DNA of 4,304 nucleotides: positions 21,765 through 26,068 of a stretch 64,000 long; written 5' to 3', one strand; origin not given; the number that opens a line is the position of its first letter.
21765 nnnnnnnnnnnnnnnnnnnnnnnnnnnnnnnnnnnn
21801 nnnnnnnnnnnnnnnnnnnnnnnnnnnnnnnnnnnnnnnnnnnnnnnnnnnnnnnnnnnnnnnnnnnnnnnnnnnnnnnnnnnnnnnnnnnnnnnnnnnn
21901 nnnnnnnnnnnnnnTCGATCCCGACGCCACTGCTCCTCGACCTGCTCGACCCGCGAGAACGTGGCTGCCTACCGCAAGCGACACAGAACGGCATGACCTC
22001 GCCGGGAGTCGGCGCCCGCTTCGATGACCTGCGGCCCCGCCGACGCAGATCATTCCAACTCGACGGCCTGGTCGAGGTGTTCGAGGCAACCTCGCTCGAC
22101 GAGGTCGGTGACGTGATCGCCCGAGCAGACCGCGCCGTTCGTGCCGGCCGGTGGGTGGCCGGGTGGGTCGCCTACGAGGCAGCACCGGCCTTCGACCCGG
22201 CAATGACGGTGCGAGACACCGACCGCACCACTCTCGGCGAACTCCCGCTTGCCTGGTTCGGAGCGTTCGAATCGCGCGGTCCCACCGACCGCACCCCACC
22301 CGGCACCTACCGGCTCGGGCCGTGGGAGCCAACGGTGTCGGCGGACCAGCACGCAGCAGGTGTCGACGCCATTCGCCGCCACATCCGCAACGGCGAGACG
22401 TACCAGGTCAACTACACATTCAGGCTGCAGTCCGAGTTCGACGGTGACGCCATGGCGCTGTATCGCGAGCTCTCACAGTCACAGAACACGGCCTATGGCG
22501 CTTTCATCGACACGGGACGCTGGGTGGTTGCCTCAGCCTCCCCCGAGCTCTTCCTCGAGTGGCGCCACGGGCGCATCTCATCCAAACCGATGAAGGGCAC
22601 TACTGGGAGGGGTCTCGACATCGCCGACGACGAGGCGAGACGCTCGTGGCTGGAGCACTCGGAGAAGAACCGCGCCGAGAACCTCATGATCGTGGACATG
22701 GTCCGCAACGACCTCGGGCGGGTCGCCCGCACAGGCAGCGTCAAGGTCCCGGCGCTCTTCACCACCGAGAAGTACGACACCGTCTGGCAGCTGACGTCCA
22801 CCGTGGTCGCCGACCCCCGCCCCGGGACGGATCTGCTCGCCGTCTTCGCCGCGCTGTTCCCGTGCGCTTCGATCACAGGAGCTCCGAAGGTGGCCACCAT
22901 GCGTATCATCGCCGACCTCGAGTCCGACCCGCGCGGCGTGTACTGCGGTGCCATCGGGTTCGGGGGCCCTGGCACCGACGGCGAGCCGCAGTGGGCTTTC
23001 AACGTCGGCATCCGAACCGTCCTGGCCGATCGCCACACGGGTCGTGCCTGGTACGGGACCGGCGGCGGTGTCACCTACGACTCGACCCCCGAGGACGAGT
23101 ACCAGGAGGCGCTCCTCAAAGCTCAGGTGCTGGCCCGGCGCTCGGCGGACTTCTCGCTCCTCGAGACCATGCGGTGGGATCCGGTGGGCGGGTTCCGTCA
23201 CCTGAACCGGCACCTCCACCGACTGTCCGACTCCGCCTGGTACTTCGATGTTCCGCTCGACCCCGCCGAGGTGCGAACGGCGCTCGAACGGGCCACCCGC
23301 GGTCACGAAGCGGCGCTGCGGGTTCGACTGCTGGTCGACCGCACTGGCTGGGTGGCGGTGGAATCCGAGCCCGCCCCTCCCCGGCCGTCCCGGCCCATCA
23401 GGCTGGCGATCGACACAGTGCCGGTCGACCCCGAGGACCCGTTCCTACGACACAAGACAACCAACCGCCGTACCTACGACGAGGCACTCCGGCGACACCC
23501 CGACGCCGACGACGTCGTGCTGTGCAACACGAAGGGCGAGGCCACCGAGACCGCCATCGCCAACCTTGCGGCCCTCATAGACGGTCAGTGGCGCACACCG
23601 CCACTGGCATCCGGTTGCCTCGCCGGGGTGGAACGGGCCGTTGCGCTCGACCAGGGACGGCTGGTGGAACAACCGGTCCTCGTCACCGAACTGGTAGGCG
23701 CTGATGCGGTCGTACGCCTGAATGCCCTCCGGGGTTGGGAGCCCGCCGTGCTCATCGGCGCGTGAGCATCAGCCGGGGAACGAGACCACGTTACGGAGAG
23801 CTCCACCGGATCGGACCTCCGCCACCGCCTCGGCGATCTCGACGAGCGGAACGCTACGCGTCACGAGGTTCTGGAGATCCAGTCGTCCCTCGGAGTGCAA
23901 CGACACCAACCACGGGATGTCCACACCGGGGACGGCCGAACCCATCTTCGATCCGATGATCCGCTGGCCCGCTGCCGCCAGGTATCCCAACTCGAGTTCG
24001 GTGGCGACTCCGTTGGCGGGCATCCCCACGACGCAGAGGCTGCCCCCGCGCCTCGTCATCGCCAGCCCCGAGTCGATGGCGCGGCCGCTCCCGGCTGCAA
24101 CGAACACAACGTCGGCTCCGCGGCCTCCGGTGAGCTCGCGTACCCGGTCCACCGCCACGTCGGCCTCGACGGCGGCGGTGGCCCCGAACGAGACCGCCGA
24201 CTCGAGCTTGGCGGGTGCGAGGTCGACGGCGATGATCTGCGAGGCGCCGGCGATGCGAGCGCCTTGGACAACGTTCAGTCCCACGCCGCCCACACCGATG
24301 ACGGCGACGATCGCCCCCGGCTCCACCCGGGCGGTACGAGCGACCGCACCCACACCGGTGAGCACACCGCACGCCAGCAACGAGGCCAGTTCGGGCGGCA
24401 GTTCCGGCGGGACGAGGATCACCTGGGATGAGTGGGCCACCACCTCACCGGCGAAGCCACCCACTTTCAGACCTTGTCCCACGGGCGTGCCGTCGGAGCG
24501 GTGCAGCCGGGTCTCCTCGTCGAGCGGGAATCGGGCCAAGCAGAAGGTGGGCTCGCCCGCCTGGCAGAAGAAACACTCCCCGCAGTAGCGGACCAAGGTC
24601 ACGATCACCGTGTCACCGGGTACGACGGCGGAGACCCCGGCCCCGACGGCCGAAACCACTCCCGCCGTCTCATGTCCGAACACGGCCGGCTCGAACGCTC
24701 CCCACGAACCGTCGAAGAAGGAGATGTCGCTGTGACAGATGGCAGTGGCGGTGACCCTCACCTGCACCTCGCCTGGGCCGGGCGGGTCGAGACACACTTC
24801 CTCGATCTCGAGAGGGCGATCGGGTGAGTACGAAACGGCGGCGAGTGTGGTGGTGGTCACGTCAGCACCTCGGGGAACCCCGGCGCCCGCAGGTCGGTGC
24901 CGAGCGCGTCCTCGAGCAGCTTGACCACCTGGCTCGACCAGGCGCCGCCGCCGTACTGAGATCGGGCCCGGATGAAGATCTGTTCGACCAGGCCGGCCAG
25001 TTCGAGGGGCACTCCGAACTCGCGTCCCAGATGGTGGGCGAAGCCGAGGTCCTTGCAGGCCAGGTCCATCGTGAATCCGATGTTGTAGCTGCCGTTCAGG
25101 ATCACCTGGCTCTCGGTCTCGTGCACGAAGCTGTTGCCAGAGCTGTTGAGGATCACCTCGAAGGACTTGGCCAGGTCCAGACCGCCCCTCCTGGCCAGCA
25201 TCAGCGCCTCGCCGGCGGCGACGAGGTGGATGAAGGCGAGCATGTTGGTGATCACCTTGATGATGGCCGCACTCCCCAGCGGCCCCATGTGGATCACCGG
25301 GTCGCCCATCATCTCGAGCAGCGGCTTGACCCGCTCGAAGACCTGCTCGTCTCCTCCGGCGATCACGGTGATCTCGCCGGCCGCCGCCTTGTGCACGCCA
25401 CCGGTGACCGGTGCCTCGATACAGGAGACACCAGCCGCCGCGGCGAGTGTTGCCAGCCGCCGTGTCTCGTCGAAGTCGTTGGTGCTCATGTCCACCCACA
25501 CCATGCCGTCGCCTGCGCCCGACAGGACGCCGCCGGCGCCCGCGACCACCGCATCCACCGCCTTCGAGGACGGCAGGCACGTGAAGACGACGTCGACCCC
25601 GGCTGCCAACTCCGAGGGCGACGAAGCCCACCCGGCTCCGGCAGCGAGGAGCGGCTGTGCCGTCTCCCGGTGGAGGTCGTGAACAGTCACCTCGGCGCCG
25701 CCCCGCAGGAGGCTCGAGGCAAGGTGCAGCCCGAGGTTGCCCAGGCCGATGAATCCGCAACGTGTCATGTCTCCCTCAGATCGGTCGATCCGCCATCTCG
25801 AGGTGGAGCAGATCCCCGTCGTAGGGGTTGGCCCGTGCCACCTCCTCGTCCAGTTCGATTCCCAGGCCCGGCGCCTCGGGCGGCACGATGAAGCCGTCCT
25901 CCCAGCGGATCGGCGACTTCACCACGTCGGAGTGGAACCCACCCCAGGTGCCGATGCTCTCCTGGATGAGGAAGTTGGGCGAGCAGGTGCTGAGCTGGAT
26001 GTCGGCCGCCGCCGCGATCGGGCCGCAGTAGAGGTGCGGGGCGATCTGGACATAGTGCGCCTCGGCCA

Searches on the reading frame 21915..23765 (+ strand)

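Call 11: search_protein_families(library=ncbifam, proteins=[window:21915-23765:+], max_evalue=0.00001)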
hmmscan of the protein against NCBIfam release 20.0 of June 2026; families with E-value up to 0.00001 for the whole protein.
window:21915-23765:+ (616 aa): 34 families (the best 25 are shown)
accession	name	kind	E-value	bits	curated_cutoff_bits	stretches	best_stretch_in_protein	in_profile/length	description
NF005698.0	PRK07508.1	equivalog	1.2e-112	376.2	452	1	45-407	17-376/383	aminodeoxychorismate synthase component I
TIGR00553.1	pabB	equivalog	3.4e-102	342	328.4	1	81-406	1-329/329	aminodeoxychorismate synthase component I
TIGR01824.1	PabB-clade2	equivalog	2e-79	267.4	408.55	1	71-406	20-355/355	aminodeoxychorismate synthase, component I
NF004530.0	PRK05877.1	equivalog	3.1e-72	244.1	383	1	137-410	155-415/425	aminodeoxychorismate synthase component I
TIGR00564.1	trpE_most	equivalog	3.6e-63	214.2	517.7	1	138-408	188-452/455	anthranilate synthase component I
TIGR01820.1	TrpE-arch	equivalog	3.8e-57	194.5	512.05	1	144-404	188-442/449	anthranilate synthase component I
NF006563.0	PRK09070.1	equivalog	1.4e-56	192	514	1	144-407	183-441/447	aminodeoxychorismate synthase component I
NF012009.0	PRK15465.1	equivalog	5.2e-55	186.8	622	1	136-404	183-445/453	aminodeoxychorismate synthase component 1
NF004610.0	PRK05940.1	equivalog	1e-51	176.2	568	1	142-407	192-456/467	anthranilate synthase component I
NF010086.0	PRK13571.1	equivalog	4.8e-49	167.2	693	1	142-406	229-493/510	anthranilate synthase component I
NF010089.0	PRK13574.1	equivalog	1.2e-47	162.9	527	1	133-405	147-413/421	anthranilate synthase component I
NF005730.0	PRK07546.1-4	equivalog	1.9e-44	151.6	222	1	414-608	5-197/207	hypothetical protein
TIGR01823.1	PabB-fungal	equivalog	2e-43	148.7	442.55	1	150-404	477-735/742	aminodeoxychorismate synthase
NF010087.0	PRK13572.1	equivalog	2e-40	138.8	580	1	143-403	172-424/435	anthranilate synthase component I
NF005486.0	PRK07093.1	equivalog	6.5e-39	133.9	275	1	141-403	71-318/323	aminodeoxychorismate synthase component I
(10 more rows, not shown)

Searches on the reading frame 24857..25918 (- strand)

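Call 11: search_protein_families(library=ncbifam, proteins=[window:24857-25918:-], max_evalue=0.00001)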
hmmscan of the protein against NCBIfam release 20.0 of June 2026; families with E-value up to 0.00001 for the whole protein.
window:24857-25918:- (353 aa): 10 families
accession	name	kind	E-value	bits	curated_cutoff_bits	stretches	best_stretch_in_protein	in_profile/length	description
TIGR01692.1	HIBADH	equivalog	3.3e-56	190.7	291.6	1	56-335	1-287/288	3-hydroxyisobutyrate dehydrogenase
NF008592.0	PRK11559.1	equivalog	3.2e-55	187.5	397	1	52-334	3-285/296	2-hydroxy-3-oxopropionate reductase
NF043037.1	ThreonDh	equivalog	4.7e-55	187.1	350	1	53-336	4-288/297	L-threonate dehydrogenase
TIGR01505.1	tartro_sem_red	equivalog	7.8e-55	186.1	340.75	1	54-337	2-285/291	2-hydroxy-3-oxopropionate reductase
NF012005.0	PRK15461.1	equivalog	1.9e-43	148.7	348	1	52-329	2-281/298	sulfolactaldehyde 3-reductase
NF011633.0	PRK15059.1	equivalog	4.9e-33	114.5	451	1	54-323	3-271/292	2-hydroxy-3-oxopropionate reductase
NF007161.0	PRK09599.1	subfamily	3.2e-20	72.6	271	1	54-244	3-196/302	NADP-dependent phosphogluconate dehydrogenase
TIGR00872.1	gnd_rel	equivalog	1.8e-14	53.7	297.2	1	54-261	3-196/299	phosphogluconate dehydrogenase (NAD(+)-dependent, decarboxylating)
NF006765.0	PRK09287.1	equivalog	1.3e-09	37.5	413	1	53-245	5-207/476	NADP-dependent phosphogluconate dehydrogenase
TIGR00873.1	gnd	equivalog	7.7e-07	28.3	426.7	1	54-248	2-207/467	decarboxylating NADP(+)-dependent phosphogluconate dehydrogenase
